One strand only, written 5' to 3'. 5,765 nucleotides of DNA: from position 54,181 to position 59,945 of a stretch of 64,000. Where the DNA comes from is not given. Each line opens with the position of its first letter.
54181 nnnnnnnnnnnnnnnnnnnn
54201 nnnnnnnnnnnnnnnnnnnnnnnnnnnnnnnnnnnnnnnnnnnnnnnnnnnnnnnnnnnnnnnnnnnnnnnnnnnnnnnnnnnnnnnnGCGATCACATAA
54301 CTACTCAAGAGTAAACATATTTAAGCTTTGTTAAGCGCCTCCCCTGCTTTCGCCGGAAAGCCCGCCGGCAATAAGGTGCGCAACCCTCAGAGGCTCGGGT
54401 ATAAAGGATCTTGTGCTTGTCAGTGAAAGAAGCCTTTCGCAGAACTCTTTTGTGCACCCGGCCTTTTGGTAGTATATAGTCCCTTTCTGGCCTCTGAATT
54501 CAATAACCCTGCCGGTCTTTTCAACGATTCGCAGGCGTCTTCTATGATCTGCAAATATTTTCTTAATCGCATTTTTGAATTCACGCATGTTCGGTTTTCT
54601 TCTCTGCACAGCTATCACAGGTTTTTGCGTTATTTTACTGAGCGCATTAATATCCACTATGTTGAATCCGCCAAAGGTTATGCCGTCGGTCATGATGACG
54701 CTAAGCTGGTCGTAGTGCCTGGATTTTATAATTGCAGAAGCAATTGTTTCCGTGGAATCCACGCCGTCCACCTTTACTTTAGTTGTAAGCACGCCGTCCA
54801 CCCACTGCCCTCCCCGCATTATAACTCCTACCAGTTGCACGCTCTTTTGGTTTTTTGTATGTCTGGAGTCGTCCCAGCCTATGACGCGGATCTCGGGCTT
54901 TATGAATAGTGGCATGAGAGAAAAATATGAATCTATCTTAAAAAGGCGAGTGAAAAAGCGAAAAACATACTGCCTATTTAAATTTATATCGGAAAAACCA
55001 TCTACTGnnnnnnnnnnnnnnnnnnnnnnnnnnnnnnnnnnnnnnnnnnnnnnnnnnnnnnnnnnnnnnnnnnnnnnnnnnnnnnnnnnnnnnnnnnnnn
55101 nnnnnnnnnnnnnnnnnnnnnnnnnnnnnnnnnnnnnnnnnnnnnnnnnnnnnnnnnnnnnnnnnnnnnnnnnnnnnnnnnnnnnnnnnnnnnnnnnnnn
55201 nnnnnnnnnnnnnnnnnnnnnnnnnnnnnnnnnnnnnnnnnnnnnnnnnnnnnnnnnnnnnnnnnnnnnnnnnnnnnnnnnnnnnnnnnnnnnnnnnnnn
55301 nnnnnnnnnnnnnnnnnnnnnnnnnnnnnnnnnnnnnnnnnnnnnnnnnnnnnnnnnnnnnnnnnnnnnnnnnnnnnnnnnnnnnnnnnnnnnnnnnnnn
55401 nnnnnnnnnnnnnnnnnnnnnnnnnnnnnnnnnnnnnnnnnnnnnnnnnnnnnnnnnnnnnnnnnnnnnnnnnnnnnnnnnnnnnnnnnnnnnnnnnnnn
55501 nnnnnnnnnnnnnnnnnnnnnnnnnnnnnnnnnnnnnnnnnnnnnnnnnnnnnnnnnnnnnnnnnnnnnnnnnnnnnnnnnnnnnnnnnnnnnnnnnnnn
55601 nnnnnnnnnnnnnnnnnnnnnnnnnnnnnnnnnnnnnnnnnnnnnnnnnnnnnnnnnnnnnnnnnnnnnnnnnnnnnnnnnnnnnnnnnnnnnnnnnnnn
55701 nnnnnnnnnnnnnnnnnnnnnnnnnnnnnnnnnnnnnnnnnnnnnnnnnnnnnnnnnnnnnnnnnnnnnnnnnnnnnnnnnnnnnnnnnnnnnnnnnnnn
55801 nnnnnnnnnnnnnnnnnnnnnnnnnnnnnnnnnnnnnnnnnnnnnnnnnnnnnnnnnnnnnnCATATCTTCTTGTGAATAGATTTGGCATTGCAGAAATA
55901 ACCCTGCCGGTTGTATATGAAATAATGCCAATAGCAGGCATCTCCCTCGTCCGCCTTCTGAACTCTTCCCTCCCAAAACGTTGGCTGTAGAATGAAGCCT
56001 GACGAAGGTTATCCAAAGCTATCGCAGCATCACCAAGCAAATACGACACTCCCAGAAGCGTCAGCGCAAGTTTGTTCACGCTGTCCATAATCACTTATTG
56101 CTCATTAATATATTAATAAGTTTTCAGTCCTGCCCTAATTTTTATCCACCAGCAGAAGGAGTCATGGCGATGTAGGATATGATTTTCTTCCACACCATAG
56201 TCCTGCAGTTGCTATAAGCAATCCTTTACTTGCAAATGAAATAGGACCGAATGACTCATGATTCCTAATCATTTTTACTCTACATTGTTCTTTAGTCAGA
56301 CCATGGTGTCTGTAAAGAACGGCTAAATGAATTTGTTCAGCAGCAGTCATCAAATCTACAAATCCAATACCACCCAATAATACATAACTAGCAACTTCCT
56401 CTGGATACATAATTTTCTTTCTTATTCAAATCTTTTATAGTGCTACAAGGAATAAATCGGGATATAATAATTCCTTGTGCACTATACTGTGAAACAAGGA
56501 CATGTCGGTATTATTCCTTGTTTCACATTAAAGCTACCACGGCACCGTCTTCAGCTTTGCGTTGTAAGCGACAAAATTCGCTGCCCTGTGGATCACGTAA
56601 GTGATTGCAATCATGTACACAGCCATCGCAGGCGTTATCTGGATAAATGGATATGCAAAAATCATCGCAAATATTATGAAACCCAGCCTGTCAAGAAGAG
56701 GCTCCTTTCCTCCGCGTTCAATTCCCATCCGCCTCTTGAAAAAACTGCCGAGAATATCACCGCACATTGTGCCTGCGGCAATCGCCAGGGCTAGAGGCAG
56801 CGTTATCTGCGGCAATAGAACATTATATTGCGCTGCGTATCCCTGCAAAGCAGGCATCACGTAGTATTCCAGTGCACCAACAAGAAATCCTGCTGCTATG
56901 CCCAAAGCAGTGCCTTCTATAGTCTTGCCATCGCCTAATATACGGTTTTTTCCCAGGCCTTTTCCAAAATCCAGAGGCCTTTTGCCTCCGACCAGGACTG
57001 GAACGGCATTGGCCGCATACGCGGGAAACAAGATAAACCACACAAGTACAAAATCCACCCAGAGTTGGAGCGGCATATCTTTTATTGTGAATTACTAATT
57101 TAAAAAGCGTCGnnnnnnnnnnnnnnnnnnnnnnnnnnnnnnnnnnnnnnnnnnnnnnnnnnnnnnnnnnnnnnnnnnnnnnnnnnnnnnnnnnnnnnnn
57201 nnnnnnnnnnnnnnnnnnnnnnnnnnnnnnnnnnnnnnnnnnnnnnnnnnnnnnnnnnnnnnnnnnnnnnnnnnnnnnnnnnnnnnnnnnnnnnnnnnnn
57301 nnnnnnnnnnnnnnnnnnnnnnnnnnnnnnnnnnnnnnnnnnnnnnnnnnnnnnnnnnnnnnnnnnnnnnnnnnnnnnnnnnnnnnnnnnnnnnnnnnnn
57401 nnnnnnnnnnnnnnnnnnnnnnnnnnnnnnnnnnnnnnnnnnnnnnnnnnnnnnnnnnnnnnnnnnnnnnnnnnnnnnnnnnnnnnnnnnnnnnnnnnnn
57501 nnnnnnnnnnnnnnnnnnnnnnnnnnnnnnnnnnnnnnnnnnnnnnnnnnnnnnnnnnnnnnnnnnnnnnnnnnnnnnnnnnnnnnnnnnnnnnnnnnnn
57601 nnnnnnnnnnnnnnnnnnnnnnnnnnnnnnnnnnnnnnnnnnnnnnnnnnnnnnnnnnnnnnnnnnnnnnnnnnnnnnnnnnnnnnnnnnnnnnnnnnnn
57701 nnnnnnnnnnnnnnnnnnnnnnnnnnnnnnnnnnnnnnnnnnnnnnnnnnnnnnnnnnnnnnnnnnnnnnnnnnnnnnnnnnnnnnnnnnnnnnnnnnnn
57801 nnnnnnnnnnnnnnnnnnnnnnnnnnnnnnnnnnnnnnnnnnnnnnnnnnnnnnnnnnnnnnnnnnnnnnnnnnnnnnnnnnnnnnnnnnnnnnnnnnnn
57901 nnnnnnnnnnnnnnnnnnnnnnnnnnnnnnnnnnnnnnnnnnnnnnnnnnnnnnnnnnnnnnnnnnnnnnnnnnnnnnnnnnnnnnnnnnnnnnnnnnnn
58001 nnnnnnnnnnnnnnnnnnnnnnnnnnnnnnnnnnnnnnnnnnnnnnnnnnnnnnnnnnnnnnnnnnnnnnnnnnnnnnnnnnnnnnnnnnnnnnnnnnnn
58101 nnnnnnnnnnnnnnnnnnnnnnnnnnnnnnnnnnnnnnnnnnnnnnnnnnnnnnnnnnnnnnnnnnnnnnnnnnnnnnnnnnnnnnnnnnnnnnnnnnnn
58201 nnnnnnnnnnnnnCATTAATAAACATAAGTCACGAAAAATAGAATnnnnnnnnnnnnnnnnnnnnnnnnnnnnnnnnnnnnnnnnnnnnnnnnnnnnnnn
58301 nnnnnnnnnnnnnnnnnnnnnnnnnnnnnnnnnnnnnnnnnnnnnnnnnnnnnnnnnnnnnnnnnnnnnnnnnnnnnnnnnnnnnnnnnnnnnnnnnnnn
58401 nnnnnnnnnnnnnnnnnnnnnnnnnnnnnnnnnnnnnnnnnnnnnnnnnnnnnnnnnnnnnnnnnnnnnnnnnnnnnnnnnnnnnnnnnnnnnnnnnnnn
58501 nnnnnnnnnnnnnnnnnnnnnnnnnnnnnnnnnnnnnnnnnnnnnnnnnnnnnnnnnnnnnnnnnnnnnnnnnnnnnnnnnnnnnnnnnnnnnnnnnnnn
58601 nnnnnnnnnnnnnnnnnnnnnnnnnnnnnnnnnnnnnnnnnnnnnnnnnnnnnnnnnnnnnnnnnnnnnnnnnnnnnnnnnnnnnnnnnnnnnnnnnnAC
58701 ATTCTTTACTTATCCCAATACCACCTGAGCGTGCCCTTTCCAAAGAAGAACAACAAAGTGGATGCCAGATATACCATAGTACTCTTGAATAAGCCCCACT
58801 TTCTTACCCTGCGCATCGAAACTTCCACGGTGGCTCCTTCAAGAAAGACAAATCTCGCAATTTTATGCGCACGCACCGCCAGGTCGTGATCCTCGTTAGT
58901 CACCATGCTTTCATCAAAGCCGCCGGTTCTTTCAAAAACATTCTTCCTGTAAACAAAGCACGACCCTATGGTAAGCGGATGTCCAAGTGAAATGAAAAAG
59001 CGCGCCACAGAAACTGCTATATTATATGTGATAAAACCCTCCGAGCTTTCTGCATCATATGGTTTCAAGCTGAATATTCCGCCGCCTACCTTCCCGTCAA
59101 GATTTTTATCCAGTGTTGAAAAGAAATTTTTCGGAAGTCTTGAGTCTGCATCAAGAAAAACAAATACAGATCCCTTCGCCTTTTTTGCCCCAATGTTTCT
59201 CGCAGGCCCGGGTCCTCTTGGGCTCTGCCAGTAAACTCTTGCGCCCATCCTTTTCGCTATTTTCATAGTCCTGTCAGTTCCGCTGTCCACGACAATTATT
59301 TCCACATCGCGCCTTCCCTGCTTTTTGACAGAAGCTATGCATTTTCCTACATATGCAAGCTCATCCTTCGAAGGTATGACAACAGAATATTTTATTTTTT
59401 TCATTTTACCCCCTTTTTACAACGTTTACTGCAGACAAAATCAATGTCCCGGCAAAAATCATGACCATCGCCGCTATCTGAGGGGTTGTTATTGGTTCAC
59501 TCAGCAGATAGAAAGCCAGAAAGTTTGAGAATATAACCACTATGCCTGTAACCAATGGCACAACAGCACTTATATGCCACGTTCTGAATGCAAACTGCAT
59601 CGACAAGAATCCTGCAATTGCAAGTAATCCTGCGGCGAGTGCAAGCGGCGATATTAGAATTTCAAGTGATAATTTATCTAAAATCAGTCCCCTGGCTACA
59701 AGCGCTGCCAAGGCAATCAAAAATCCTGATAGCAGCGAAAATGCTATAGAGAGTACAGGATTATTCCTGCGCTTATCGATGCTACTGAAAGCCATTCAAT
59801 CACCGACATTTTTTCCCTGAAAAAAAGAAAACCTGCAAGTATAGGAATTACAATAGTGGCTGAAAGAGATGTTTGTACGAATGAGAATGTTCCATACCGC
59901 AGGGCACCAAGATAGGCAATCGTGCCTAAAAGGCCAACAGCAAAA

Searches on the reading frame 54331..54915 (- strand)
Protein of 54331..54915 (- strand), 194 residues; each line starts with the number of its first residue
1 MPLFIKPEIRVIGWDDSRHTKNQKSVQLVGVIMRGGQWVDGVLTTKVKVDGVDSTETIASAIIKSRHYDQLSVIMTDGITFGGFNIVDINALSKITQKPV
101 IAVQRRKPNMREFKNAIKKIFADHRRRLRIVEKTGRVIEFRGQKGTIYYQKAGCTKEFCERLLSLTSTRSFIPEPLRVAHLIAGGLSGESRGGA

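Call 69: search_protein_families(library=pfam, proteins=[window:54331-54915:-], max_evalue=0.001)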
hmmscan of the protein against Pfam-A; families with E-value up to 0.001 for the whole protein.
window:54331-54915:- (194 aa): 1 family
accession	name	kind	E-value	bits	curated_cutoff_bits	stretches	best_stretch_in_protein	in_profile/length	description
PF01949.23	Endo_dU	-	3.1e-59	199.8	32.7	1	8-186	2-181/182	Endonuclease dU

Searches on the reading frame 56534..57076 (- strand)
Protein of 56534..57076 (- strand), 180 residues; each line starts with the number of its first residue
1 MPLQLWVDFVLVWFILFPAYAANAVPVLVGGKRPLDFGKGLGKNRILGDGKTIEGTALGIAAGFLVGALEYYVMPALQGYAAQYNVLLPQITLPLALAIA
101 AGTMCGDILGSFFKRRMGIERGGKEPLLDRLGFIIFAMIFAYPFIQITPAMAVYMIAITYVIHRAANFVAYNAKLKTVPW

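Call 69: search_protein_families(library=pfam, proteins=[window:56534-57076:-], max_evalue=0.001)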
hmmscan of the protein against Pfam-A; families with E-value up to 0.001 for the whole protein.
window:56534-57076:- (180 aa): 2 families
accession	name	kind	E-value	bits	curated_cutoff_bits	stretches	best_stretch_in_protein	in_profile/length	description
PF01864.22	CarS-like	-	8.5e-42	143.5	22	1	10-180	7-175/175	CDP-archaeol synthase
PF01148.25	CTP_transf_1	-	3e-09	37.5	24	1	37-147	153-263/264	Cytidylyltransferase family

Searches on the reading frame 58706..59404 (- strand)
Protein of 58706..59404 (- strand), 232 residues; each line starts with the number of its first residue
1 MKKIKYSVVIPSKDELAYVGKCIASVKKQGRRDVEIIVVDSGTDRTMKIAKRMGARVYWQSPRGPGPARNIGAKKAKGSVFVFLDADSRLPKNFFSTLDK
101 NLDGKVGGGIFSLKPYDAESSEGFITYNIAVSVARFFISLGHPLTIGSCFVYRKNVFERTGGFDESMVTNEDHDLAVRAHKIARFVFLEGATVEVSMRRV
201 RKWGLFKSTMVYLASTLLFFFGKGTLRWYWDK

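Call 69: search_protein_families(library=pfam, proteins=[window:58706-59404:-], max_evalue=0.001)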
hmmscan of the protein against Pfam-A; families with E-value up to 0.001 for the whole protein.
window:58706-59404:- (232 aa): 5 families
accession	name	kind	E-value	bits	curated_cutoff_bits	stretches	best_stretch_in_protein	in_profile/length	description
PF00535.33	Glycos_transf_2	-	5.5e-23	82.2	23.3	1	7-159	1-166/168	Glycosyl transferase family 2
PF10111.15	Glyco_tranf_2_2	-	1.9e-12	47.7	27.3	1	7-206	1-223/276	Glycosyltransferase like family 2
PF13641.12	Glyco_tranf_2_3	-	3.3e-09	37.5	27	1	6-97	3-106/230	Glycosyltransferase like family 2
PF13632.12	Glyco_trans_2_3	-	2.8e-06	27.7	27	1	81-191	2-119/198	Glycosyl transferase family group 2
PF13506.12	Glyco_transf_21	-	9.6e-05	22.3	21.7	1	72-192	25-150/174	Glycosyl transferase family 21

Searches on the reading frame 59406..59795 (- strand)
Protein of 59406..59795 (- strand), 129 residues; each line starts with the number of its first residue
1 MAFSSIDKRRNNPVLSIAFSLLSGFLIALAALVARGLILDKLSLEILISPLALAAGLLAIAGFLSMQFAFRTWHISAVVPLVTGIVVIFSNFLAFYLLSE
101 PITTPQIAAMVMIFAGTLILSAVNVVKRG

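Call 69: search_protein_families(library=pfam, proteins=[window:59406-59795:-], max_evalue=0.001)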
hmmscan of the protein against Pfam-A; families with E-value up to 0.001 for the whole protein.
window:59406-59795:- (129 aa): 1 family
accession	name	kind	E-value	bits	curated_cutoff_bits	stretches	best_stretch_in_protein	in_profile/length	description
PF00892.27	EamA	-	3.9e-07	30.9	28.2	1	8-121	25-134/135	EamA-like transporter family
